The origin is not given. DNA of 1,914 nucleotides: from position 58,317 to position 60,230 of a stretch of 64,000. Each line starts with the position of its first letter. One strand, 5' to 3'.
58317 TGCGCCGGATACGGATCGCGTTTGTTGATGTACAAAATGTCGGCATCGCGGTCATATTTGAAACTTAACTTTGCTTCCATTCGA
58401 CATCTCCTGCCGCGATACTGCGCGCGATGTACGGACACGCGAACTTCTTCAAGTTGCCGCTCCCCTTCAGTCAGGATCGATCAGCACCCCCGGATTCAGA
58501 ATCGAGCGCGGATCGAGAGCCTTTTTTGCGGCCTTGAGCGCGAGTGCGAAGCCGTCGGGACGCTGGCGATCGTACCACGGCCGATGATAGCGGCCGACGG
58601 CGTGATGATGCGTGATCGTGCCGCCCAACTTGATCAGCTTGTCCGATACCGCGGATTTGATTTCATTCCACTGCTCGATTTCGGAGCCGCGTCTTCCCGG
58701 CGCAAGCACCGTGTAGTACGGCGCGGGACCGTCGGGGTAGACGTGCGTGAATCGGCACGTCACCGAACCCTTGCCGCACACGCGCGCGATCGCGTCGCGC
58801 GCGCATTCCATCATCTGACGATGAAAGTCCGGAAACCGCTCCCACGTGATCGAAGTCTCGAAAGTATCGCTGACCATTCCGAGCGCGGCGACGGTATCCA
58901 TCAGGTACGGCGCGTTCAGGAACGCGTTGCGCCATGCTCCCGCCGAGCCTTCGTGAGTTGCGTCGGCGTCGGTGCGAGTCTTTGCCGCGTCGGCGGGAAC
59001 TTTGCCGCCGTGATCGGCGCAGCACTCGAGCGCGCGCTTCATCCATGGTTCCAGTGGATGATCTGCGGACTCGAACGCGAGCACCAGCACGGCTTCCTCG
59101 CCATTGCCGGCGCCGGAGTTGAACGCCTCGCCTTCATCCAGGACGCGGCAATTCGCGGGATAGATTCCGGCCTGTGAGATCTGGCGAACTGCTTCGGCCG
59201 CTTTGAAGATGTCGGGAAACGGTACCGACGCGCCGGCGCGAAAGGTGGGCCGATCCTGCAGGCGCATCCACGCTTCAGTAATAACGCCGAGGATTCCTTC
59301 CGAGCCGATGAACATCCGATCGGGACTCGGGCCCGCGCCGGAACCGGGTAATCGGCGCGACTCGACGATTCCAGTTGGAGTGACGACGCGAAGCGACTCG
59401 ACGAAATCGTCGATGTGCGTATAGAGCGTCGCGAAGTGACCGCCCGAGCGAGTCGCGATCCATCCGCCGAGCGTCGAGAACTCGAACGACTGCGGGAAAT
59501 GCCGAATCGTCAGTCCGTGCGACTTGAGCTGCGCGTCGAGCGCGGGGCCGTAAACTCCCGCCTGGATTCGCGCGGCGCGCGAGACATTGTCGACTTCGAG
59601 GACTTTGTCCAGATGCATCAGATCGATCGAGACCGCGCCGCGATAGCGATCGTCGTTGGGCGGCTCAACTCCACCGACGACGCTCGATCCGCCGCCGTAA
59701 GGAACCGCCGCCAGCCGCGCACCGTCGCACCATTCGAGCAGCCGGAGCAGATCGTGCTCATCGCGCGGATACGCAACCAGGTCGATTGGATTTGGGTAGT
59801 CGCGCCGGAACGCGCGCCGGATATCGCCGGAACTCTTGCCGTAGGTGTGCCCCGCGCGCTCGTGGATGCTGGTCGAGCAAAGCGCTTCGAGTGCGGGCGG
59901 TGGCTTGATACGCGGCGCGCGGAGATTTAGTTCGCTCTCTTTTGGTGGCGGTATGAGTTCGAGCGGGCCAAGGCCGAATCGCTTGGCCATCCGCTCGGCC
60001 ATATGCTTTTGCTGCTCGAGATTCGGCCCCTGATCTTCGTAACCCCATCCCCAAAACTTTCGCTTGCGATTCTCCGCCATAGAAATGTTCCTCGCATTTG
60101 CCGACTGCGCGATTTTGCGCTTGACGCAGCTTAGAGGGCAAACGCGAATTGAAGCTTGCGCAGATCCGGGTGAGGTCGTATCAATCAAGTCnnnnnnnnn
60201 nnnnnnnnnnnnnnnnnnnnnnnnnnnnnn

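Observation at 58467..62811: Lipid-modification-flavoured island: ADPS-like FAD oxidase, haloalkane dehalogenase, orphan HicB-like, B12-radical-SAM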

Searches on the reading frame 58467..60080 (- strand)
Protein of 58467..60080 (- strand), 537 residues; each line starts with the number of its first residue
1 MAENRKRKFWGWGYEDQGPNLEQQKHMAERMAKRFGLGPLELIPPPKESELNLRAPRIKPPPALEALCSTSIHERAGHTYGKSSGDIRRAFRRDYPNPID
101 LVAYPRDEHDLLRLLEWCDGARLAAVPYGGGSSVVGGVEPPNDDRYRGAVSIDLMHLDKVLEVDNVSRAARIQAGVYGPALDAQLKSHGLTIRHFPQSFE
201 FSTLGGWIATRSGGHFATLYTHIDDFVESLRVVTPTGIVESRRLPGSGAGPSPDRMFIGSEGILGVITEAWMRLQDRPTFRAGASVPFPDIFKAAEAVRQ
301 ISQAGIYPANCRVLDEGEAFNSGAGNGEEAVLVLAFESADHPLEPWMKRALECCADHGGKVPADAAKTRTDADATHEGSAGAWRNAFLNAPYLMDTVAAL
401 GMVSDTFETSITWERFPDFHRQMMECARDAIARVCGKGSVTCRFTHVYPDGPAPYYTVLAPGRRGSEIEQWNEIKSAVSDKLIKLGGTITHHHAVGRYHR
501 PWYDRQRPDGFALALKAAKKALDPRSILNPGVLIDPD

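Call 3: search_protein_families(library=pfam, proteins=[window:58467-60080:-], max_evalue=0.01)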
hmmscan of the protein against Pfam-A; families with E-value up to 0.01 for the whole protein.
window:58467-60080:- (537 aa): 2 families
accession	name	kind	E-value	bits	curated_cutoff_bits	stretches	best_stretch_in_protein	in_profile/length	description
PF02913.24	FAD-oxidase_C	-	1.4e-36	126.9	21.2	1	278-531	2-246/248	FAD linked oxidases, C-terminal domain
PF01565.28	FAD_binding_4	-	1.6e-31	109.3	26.4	1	100-239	2-135/139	FAD binding domain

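Call 4: search_protein_families(library=ncbifam, proteins=[window:58467-60080:-], max_evalue=0.01)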
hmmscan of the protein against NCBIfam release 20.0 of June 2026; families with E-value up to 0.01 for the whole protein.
window:58467-60080:- (537 aa): 9 families
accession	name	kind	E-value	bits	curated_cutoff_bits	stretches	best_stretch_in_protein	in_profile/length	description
TIGR00387.1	glcD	equivalog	5.4e-41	140.8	567.9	1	102-531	1-412/413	glycolate oxidase subunit GlcD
NF008408.0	PRK11230.1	equivalog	4.6e-22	78.2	897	2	101-316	58-269/499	glycolate oxidase subunit GlcD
NF049975.1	2HglutDHaseYdiJ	equivalog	2.6e-12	45.4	1350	1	101-237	54-187/1018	D-2-hydroxyglutarate dehydrogenase YdiJ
TIGR01676.1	GLDHase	equivalog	1.1e-06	27.8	458.25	1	148-239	104-194/541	L-galactonolactone dehydrogenase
NF008439.0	PRK11282.1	equivalog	5e-06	25.6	284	1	172-305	65-197/358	glycolate oxidase subunit GlcE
TIGR01679.1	bact_FAD_ox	subfamily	3.2e-05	23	292.25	1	150-280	53-176/419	FAD-linked oxidoreductase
TIGR01677.1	pln_FAD_oxido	subfamily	0.00027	19.6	383.1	1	102-277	37-214/560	FAD-dependent oxidoreductase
NF053785.1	DcplphribOxDprE1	equivalog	0.00043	19.6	500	1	147-276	56-182/449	decaprenylphosphoryl-beta-D-ribose oxidase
TIGR01678.1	FAD_lactone_ox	subfamily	0.0036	16.3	396.8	1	134-239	43-146/438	sugar 1,4-lactone oxidase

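Call 6: search_solved_structures(query=window:58467-60080:-, max_evalue=0.001, show_alignments=2)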
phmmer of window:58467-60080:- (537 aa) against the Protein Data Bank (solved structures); distinct sequences matched with E-value up to 0.001: 16.
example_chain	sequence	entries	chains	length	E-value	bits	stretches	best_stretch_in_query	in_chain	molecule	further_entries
2uuu_A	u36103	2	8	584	2.7e-67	230.7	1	75-534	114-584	ALKYLDIHYDROXYACETONEPHOSPHATE SYNTHASE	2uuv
4bby_A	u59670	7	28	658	2e-55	191.6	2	99-320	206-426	ALKYLDIHYDROXYACETONEPHOSPHATE SYNTHASE, PEROXISOMAL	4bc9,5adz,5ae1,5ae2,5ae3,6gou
4bca_A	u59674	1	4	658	6.5e-55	189.9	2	99-320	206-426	ALKYLDIHYDROXYACETONEPHOSPHATE SYNTHASE, PEROXISOMAL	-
4bc7_A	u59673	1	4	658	9.4e-55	189.4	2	99-320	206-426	ALKYLDIHYDROXYACETONEPHOSPHATE SYNTHASE, PEROXISOMAL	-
8jdc_A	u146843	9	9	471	9e-27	97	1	97-533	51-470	Probable D-lactate dehydrogenase, mitochondrial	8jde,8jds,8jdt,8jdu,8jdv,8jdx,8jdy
8jdb_A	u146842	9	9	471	1e-26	96.8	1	97-533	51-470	Probable D-lactate dehydrogenase, mitochondrial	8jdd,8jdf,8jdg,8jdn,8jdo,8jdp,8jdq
9qgz_A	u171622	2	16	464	1.1e-25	93.4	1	98-316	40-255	Glycolate oxidase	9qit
3pm9_A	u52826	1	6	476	1.2e-22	83.3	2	97-281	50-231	Putative oxidoreductase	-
7qh2_C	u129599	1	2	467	4.1e-12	48.6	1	110-311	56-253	Lactate dehydrogenase (NAD(+),ferredoxin) subunit LctD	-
6lpn_A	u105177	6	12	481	2.2e-10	42.9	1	103-278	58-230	D-2-hydroxyglutarate dehydrogenase, mitochondrial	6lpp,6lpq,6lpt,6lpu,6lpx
7sml_A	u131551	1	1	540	4.6e-09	38.6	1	140-278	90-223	L-GALACTONO-1,4-LACTONE DEHYDROGENASE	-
8qmy_A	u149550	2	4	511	1.7e-07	33.3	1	140-274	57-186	ancestral L-galactono-1,4-lactone dehydrogenase | L-galactono-1,4-lactone dehydrogenase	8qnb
8qnr_A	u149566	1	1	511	1.7e-07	33.3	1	140-274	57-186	L-galactono-1,4-lactone dehydrogenase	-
8qnc_A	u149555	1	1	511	2.4e-07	32.9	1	140-274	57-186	L-galactono-1,4-lactone dehydrogenase: A113G variant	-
7a24_z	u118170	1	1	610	4.8e-07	31.9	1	141-243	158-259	GLDH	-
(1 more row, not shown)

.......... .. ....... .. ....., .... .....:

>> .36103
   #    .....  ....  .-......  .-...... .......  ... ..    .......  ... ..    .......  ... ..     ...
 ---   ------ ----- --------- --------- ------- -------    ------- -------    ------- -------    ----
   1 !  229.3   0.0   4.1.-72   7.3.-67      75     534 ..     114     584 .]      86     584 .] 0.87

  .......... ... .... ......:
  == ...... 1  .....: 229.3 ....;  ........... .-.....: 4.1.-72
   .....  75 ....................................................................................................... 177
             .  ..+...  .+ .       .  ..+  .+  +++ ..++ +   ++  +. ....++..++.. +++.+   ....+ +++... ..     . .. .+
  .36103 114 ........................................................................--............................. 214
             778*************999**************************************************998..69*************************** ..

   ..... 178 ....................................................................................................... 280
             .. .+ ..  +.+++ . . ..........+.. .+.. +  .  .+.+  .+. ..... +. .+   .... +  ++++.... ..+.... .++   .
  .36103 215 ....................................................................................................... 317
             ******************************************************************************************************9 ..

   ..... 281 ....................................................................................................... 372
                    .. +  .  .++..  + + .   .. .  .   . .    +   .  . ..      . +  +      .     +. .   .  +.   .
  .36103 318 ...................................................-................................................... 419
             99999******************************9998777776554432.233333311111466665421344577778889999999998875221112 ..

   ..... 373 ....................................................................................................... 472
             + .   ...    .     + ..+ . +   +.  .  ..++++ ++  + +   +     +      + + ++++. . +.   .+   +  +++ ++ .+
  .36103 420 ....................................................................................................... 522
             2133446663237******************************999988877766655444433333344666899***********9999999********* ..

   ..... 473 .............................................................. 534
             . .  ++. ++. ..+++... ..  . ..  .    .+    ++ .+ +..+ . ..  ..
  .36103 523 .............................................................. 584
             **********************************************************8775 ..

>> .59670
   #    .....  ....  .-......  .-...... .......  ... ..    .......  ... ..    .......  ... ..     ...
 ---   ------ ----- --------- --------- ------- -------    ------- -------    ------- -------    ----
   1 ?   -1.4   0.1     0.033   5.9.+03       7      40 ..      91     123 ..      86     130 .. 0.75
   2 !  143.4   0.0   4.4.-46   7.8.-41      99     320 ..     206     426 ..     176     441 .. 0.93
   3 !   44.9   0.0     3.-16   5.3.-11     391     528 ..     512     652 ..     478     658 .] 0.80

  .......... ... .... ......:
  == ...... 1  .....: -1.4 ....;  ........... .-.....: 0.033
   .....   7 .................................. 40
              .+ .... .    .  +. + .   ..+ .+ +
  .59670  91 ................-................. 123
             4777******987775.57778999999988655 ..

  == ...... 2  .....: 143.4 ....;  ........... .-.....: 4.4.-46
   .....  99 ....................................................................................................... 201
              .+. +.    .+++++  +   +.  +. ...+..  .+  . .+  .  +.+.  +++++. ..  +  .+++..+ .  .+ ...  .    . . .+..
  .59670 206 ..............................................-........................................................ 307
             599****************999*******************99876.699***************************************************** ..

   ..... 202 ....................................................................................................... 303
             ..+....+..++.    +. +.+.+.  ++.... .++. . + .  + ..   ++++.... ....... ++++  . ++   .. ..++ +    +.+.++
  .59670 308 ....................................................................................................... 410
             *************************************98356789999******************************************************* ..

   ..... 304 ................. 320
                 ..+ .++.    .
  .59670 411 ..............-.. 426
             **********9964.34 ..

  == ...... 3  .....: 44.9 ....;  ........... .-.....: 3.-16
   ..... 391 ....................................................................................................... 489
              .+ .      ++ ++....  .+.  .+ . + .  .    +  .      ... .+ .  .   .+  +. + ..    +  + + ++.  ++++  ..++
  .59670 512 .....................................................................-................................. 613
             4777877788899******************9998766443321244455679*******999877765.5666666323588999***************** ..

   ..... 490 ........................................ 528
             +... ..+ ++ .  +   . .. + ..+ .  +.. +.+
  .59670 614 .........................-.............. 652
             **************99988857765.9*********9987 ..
